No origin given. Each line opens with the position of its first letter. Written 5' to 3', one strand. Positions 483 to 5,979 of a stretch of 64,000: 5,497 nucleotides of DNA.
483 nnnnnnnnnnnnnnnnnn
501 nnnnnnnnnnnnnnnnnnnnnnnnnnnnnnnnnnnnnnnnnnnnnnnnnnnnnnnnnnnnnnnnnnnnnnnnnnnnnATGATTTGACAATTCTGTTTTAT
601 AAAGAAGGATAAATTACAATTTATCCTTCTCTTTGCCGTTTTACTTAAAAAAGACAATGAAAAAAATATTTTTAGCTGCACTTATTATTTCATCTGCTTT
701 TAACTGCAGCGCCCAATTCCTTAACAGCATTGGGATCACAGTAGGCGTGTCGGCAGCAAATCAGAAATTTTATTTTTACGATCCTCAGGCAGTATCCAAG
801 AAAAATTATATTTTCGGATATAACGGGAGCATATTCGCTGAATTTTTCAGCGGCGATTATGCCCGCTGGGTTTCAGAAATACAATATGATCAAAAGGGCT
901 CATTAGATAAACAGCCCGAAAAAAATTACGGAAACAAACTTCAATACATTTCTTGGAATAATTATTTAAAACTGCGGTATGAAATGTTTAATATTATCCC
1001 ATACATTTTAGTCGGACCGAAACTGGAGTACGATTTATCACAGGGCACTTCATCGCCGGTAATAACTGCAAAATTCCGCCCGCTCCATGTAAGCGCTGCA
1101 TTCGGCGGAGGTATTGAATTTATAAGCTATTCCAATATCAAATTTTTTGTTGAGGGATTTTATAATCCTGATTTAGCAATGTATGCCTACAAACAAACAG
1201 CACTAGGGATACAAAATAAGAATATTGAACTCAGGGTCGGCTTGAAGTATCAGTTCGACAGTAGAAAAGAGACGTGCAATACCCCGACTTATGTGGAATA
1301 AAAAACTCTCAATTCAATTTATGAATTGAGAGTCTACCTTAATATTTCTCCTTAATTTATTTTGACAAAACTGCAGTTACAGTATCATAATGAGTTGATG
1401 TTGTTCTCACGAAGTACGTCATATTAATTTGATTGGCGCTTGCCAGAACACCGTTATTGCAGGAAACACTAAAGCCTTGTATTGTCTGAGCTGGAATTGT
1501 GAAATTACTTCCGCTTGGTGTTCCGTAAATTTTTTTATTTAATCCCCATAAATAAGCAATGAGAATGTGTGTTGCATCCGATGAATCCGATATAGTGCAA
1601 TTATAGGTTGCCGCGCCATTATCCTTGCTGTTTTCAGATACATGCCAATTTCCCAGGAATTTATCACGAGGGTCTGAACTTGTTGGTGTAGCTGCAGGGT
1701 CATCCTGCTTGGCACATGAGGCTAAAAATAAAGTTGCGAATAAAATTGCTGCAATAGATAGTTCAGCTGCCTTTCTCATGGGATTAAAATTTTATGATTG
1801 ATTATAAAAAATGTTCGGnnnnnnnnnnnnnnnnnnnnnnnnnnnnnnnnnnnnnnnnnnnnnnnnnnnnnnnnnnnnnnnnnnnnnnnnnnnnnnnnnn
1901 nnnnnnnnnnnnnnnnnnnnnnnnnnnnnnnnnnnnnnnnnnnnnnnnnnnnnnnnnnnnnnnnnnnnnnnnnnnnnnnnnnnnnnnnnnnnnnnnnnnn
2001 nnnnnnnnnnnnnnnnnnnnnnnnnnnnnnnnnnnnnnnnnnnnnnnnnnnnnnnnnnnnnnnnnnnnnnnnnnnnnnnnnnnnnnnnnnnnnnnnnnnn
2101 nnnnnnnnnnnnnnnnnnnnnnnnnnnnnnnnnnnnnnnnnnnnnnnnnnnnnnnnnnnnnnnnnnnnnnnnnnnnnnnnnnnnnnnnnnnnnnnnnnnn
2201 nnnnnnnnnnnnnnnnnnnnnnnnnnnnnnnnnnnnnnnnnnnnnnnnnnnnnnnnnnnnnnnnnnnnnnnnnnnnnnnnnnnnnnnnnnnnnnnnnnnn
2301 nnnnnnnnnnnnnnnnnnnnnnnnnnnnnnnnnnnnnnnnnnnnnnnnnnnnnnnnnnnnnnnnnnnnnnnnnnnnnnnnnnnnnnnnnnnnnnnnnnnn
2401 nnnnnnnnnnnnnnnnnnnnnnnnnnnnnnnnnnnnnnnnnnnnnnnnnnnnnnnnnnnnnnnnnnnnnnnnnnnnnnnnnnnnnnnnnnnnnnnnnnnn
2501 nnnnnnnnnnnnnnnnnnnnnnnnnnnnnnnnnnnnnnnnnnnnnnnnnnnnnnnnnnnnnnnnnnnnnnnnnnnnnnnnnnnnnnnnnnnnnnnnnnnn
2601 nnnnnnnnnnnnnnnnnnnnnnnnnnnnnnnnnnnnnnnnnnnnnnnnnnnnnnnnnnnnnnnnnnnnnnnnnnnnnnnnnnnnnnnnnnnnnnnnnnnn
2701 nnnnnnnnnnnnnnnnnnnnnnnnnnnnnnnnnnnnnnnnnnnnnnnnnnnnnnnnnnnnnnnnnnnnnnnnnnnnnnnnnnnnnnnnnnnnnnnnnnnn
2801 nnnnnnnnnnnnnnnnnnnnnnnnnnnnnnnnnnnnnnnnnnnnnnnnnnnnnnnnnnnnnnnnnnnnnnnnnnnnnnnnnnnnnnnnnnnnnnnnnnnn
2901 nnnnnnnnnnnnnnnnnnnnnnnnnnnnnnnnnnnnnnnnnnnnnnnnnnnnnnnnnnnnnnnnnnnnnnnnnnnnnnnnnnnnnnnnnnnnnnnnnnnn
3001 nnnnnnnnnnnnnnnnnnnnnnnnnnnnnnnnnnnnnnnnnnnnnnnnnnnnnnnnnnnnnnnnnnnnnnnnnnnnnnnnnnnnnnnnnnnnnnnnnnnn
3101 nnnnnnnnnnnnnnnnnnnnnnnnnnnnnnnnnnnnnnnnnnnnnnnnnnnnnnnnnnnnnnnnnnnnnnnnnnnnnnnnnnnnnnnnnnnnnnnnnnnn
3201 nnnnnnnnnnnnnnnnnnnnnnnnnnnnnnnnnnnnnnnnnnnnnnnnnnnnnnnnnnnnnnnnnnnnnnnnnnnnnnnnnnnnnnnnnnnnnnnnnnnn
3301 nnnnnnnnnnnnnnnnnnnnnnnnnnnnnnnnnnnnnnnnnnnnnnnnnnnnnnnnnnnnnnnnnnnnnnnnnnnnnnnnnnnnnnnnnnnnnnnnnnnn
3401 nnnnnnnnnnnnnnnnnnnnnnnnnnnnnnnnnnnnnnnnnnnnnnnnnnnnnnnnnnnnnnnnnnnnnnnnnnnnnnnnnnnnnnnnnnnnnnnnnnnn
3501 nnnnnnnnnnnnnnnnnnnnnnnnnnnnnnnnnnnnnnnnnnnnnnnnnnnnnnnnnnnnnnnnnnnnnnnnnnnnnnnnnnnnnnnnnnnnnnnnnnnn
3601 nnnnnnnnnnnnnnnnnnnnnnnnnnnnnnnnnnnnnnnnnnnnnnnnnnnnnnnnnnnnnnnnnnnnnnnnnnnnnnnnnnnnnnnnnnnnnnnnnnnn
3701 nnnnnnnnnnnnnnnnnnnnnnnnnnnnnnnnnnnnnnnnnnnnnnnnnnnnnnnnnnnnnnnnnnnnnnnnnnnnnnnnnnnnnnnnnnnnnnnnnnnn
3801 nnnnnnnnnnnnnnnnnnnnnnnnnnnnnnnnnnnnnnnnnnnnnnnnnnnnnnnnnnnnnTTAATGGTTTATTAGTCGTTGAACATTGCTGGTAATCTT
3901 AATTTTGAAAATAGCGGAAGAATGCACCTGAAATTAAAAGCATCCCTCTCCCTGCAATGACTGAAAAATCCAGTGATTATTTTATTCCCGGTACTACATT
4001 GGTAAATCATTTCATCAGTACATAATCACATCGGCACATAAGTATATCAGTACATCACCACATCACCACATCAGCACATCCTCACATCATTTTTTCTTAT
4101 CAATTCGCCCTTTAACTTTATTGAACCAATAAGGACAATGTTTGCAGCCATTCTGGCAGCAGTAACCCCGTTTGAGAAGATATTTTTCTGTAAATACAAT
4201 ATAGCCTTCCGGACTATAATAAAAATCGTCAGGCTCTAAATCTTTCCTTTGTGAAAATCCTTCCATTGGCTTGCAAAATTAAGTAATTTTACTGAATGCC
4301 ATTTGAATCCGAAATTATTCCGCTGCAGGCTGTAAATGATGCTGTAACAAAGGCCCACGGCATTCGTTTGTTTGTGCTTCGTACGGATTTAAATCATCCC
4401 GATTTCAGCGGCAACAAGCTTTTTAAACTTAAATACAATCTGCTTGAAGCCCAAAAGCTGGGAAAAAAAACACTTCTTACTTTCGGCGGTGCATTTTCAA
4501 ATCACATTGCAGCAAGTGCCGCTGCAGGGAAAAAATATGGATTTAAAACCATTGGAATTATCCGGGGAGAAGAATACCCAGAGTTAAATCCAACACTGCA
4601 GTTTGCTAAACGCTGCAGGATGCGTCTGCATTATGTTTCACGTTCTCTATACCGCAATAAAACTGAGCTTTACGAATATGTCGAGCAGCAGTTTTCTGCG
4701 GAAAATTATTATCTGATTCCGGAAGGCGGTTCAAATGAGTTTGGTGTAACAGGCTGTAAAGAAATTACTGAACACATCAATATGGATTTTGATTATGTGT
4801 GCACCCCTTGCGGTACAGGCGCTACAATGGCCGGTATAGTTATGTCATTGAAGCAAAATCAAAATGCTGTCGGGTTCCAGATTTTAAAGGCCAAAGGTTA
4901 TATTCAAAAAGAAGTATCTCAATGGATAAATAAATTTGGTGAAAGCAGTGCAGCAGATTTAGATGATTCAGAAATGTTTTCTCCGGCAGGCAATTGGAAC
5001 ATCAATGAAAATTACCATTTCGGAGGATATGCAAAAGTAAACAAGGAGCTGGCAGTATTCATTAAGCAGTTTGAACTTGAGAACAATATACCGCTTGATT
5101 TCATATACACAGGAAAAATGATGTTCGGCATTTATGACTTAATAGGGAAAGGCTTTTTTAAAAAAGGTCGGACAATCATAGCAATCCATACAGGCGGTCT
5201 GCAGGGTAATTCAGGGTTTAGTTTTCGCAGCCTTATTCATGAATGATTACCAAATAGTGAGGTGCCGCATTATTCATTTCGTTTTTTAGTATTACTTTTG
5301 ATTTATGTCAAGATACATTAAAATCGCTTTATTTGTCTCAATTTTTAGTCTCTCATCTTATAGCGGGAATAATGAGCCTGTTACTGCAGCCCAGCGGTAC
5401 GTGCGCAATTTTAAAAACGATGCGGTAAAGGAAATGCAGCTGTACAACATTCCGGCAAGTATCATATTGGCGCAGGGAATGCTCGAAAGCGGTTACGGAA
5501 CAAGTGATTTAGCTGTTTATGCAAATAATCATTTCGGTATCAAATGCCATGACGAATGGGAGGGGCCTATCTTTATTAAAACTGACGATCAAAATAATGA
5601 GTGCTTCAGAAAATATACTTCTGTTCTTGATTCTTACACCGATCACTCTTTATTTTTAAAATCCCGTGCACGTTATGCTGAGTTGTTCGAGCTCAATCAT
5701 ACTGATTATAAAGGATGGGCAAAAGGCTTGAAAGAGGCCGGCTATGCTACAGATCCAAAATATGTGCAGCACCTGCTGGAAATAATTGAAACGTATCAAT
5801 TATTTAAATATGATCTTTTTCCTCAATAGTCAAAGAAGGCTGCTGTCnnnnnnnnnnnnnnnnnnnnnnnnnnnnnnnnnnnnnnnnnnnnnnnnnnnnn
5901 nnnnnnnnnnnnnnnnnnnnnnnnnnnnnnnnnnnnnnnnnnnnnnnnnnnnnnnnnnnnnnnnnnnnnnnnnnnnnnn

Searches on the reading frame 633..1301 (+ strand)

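Call 12: search_protein_families(library=pfam, proteins=[window:633-1301:+], max_evalue=0.01)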
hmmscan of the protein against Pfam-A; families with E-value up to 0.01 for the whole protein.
window:633-1301:+ (222 aa): 1 family
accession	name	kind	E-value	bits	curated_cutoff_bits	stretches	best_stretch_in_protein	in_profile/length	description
PF13505.12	OMP_b-brl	-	7e-05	23.5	28.7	1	14-204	3-173/175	Outer membrane protein beta-barrel domain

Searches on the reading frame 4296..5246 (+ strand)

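Call 42: search_protein_families(library=pfam, proteins=[window:4296-5246:+], max_evalue=0.0001)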
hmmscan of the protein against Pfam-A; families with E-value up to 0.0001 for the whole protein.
window:4296-5246:+ (316 aa): 1 family
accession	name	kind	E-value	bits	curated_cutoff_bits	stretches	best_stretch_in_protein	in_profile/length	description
PF00291.31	PALP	-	1.1e-17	64.8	35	1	16-300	15-295/295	Pyridoxal-phosphate dependent enzyme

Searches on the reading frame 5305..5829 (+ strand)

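Call 12: search_protein_families(library=pfam, proteins=[window:5305-5829:+], max_evalue=0.01)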
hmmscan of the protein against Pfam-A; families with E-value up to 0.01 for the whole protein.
window:5305-5829:+ (174 aa): 1 family
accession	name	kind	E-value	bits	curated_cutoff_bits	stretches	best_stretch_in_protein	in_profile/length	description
PF01832.25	Glucosaminidase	-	3.3e-39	134.8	30.2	1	38-166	2-123/123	Mannosyl-glycoprotein endo-beta-N-acetylglucosaminidase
